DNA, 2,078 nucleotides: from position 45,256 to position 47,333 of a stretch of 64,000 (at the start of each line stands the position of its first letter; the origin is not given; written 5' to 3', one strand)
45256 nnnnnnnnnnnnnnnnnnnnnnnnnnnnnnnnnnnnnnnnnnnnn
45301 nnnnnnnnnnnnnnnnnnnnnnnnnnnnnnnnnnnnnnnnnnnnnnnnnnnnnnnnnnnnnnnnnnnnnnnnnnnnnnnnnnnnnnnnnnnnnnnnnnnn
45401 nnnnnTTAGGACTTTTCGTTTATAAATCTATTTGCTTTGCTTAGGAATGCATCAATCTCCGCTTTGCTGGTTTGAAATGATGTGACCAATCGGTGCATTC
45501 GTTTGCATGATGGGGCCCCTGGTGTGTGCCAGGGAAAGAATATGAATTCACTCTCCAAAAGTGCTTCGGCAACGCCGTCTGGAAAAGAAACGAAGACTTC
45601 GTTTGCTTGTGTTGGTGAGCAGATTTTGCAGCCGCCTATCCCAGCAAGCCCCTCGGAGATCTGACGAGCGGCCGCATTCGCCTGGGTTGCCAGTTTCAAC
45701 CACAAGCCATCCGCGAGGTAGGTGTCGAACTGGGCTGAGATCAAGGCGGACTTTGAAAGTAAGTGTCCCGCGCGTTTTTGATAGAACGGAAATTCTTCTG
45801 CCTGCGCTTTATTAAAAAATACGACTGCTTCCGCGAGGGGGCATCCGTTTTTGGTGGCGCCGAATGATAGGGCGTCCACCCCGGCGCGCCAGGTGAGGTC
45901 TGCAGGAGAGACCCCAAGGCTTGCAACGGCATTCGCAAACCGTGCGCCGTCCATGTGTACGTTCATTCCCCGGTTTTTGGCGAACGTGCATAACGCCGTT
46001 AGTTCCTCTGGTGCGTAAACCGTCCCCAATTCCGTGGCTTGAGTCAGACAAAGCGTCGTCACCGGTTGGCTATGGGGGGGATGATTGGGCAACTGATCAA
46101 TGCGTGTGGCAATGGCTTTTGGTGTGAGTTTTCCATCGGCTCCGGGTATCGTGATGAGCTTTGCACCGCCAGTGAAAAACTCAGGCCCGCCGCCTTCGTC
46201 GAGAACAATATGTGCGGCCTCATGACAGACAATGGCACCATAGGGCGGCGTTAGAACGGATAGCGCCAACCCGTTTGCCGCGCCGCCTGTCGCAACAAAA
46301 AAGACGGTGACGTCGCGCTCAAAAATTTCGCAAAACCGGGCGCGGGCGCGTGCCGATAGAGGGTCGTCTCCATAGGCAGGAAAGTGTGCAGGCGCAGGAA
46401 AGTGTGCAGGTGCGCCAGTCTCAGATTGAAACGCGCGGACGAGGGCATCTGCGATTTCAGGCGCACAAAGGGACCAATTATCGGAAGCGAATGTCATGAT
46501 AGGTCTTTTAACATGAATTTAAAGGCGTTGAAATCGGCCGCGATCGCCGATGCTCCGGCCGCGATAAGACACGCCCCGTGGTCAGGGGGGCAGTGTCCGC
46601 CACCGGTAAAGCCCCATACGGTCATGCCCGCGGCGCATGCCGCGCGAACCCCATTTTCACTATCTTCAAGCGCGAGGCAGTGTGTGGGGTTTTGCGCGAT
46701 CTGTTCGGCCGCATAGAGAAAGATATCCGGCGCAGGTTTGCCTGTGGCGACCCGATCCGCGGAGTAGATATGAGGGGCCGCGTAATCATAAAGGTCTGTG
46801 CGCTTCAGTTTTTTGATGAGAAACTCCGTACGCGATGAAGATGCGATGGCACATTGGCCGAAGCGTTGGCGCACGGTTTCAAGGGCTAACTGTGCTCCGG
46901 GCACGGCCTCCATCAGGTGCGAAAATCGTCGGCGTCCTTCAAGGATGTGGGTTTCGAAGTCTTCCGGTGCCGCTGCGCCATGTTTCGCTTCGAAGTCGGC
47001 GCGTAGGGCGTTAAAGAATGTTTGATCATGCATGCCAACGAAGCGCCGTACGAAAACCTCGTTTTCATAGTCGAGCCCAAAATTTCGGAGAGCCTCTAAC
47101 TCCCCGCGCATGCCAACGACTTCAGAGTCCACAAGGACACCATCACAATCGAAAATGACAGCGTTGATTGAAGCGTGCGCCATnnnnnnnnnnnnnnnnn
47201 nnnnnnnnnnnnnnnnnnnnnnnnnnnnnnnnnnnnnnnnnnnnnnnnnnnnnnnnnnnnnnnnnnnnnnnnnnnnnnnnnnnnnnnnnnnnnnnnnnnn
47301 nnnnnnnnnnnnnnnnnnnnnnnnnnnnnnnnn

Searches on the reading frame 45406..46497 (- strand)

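Call 11: search_protein_families(library=pfam, proteins=[window:45406-46497:-])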
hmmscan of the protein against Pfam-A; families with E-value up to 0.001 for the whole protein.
window:45406-46497:- (363 aa): 1 family
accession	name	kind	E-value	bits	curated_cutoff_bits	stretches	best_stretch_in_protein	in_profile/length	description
PF01212.27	Beta_elim_lyase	-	7.8e-46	157.1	27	1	41-304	27-284/288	Beta-eliminating lyase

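Call 12: search_protein_families(library=ncbifam, proteins=[window:45406-46497:-])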
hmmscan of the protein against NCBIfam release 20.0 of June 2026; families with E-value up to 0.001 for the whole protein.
window:45406-46497:- (363 aa): 2 families
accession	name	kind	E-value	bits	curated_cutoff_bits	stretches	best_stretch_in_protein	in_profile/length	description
NF041359.1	GntG_guanitoxin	subfamily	2.4e-21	76.2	230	1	41-353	33-339/343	GntG family PLP-dependent aldolase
NF007825.0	PRK10534.1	equivalog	3.8e-10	39.3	312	1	40-358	28-330/333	low-specificity L-threonine aldolase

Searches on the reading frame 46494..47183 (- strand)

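Call 11: search_protein_families(library=pfam, proteins=[window:46494-47183:-])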
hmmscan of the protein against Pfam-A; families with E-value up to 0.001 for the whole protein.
window:46494-47183:- (229 aa): 3 families
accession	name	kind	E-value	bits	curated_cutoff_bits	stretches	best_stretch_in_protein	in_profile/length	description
PF00702.32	Hydrolase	-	1.4e-23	84.8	26.4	1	6-186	1-191/191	haloacid dehalogenase-like hydrolase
PF13419.12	HAD_2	-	2.4e-22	80.3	23.8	1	9-190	1-176/178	Haloacid dehalogenase-like hydrolase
PF13242.12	Hydrolase_like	-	0.00049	20.4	22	0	147-204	2-60/75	HAD-hyrolase-like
